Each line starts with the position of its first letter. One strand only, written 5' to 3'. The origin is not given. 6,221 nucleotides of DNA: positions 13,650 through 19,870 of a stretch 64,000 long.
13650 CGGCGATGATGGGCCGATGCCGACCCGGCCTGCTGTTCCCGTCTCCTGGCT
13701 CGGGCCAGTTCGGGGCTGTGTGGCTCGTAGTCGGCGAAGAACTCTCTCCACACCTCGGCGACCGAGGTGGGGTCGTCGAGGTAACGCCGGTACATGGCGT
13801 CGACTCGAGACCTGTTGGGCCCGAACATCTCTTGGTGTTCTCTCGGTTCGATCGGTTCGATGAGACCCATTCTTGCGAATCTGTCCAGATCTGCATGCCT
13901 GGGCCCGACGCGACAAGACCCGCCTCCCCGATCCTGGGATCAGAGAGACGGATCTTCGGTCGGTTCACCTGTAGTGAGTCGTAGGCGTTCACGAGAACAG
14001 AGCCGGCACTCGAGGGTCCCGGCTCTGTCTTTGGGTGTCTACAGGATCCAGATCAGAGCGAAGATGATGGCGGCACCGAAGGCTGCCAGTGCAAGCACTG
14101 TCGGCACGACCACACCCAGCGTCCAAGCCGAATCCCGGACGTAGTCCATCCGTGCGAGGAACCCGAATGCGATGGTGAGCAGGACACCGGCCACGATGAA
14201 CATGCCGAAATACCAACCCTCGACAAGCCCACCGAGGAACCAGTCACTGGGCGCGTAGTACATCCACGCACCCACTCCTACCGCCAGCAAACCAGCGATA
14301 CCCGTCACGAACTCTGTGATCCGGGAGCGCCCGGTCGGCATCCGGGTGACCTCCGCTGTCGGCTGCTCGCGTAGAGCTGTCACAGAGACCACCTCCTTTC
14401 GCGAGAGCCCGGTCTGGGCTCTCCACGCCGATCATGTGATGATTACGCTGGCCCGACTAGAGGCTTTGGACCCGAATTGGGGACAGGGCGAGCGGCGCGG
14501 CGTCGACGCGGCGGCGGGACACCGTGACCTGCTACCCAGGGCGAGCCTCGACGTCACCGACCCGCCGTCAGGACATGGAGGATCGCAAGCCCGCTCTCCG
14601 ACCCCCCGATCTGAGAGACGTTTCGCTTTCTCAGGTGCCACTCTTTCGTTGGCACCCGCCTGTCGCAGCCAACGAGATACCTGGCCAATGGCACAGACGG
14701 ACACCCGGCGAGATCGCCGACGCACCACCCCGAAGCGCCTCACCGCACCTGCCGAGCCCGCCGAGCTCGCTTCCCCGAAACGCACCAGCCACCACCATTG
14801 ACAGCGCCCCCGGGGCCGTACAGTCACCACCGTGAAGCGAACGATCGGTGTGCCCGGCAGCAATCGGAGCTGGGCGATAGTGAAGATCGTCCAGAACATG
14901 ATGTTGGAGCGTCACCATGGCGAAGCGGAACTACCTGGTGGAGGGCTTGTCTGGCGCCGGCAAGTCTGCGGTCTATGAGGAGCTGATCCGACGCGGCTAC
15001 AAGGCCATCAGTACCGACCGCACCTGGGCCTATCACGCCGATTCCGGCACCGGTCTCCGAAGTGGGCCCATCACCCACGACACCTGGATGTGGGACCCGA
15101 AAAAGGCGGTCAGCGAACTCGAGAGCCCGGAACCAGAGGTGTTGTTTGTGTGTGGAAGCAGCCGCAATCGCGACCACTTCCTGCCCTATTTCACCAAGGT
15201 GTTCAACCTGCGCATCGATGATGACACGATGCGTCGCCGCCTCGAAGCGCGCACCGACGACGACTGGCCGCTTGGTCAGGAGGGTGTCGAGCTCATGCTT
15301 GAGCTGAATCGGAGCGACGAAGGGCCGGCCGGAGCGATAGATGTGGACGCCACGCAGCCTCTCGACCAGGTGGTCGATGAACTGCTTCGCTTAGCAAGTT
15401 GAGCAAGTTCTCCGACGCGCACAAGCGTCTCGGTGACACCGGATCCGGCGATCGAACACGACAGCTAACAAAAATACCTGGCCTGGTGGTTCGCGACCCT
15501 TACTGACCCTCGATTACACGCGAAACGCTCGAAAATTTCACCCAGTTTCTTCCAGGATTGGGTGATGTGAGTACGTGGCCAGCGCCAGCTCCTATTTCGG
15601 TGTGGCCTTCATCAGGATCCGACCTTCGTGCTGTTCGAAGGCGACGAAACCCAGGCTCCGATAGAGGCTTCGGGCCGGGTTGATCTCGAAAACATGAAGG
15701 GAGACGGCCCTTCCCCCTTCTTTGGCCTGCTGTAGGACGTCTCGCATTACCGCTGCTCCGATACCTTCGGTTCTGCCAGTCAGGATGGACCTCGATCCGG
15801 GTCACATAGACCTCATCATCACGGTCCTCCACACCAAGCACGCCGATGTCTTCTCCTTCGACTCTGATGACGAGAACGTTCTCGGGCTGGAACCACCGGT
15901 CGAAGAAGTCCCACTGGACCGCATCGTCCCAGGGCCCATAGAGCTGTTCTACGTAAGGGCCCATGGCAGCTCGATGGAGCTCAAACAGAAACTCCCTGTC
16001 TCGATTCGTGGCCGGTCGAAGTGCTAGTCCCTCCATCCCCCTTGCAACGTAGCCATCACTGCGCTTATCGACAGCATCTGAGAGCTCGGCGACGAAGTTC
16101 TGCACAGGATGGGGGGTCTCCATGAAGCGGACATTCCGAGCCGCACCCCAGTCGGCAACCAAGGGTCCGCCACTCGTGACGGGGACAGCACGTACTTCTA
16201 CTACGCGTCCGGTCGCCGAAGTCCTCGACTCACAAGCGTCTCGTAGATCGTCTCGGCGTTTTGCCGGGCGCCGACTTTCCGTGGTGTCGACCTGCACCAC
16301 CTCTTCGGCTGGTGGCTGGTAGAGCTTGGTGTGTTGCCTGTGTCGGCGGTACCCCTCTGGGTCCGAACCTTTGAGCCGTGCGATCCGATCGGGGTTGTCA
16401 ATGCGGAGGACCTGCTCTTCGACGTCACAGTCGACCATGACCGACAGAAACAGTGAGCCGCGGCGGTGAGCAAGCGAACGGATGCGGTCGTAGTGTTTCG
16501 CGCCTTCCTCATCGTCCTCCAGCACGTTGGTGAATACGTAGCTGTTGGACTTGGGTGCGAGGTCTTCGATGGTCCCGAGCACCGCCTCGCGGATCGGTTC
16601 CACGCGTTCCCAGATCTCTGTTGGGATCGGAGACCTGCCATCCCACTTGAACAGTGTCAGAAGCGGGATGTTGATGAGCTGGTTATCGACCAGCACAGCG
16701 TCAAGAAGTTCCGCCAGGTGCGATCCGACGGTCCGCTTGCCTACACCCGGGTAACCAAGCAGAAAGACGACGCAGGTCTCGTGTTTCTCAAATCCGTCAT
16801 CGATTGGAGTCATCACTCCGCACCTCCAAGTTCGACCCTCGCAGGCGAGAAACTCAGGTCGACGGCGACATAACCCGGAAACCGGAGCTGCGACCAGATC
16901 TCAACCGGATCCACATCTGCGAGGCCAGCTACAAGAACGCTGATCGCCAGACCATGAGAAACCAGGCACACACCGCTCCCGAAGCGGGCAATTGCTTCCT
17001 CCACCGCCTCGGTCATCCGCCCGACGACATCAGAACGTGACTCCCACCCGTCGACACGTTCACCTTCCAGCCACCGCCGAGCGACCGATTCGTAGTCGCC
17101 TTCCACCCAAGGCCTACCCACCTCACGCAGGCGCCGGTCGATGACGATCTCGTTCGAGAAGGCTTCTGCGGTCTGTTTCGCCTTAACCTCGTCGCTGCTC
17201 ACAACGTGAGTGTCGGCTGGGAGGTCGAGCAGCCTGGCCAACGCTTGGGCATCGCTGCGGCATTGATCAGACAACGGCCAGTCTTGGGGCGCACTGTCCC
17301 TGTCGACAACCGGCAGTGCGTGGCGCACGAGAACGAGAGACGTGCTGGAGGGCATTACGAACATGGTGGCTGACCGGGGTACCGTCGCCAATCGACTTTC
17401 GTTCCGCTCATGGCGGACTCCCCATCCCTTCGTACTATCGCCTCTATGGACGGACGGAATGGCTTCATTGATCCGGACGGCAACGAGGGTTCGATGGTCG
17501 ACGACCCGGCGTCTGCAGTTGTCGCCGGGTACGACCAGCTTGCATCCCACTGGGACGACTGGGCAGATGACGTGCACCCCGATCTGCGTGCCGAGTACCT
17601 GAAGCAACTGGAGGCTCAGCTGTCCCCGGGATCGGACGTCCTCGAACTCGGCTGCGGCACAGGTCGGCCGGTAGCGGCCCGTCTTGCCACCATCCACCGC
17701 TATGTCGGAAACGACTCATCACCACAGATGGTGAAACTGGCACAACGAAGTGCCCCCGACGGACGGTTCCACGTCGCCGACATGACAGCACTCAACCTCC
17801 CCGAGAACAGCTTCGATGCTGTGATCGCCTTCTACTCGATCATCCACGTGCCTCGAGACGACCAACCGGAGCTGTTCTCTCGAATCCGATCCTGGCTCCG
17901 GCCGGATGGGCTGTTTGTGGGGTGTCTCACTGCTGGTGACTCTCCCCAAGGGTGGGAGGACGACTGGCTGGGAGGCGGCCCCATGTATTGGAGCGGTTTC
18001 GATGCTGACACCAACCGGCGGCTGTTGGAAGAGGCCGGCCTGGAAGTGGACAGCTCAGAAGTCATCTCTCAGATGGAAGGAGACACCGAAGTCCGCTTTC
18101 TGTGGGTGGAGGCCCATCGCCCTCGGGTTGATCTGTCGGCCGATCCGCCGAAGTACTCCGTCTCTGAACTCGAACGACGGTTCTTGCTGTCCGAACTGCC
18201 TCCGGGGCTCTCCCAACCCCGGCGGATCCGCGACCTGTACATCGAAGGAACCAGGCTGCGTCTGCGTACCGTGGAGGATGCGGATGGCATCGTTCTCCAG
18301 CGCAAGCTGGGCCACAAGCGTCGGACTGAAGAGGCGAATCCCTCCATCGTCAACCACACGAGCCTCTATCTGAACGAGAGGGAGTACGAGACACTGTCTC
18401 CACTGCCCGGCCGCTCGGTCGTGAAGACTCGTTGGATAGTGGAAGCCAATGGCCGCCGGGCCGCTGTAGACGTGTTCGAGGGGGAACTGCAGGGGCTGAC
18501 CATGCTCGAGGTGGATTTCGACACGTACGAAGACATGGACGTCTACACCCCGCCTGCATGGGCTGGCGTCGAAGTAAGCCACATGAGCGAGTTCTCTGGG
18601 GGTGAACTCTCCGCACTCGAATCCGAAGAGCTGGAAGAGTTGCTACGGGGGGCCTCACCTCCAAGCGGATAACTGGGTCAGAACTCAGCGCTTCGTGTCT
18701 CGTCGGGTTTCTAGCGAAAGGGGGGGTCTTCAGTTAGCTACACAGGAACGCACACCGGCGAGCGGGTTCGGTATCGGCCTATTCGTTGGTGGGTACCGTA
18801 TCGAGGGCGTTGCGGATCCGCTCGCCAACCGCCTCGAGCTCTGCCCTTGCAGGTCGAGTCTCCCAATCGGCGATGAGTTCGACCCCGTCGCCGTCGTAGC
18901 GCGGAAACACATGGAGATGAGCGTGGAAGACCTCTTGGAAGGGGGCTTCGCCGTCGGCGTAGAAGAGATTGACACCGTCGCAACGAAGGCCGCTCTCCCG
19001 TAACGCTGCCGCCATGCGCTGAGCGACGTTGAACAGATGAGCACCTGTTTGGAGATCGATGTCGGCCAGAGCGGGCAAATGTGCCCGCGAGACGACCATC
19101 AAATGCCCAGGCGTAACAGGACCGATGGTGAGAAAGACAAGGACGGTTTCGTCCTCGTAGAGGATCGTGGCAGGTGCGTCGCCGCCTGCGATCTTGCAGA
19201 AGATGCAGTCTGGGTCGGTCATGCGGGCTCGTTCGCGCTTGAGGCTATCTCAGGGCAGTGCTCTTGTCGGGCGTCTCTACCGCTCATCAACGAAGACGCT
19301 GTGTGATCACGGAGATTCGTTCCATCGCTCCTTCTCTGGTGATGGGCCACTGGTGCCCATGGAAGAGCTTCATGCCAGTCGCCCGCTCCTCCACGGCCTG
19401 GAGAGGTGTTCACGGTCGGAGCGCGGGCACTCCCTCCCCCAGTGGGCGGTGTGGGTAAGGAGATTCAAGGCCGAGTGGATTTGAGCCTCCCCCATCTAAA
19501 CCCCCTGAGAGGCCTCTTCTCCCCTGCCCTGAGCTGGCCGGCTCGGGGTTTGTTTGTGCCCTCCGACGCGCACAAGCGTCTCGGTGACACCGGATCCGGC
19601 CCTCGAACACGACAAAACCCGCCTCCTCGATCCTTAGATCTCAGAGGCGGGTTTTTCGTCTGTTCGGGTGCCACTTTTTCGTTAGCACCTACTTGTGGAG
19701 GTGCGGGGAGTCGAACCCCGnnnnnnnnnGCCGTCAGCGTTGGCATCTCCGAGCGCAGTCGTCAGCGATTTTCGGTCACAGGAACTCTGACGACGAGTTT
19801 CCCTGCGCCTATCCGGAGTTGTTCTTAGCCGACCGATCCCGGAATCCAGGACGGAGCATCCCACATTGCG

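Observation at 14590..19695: Nested direct repeats bracket a ~5 kb lower-GC gene islet abutting the 3' end of ssrA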

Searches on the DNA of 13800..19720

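Call 77: search_rna_families(source=window, start=13800, end=19720, threshold=evalue, max_evalue=1)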
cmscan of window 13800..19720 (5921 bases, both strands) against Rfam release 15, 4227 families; matches with E-value up to 1: 3.
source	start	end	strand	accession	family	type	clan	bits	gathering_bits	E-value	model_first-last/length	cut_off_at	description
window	19693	19720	-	RF00023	tmRNA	Gene;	CL00001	31.8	47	4.5e-10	346-374/374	5'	transfer-messenger RNA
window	14785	14835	-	RF00523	Prion_pknot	Cis-reg;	-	23.5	39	0.52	1-40/40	no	Prion pseudoknot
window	17997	18062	+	RF01516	v-snoRNA-1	Gene; snRNA; snoRNA; CD-box;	-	20.7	75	0.95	1-65/65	no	Human herpesvirus 1 small nucleolar RNA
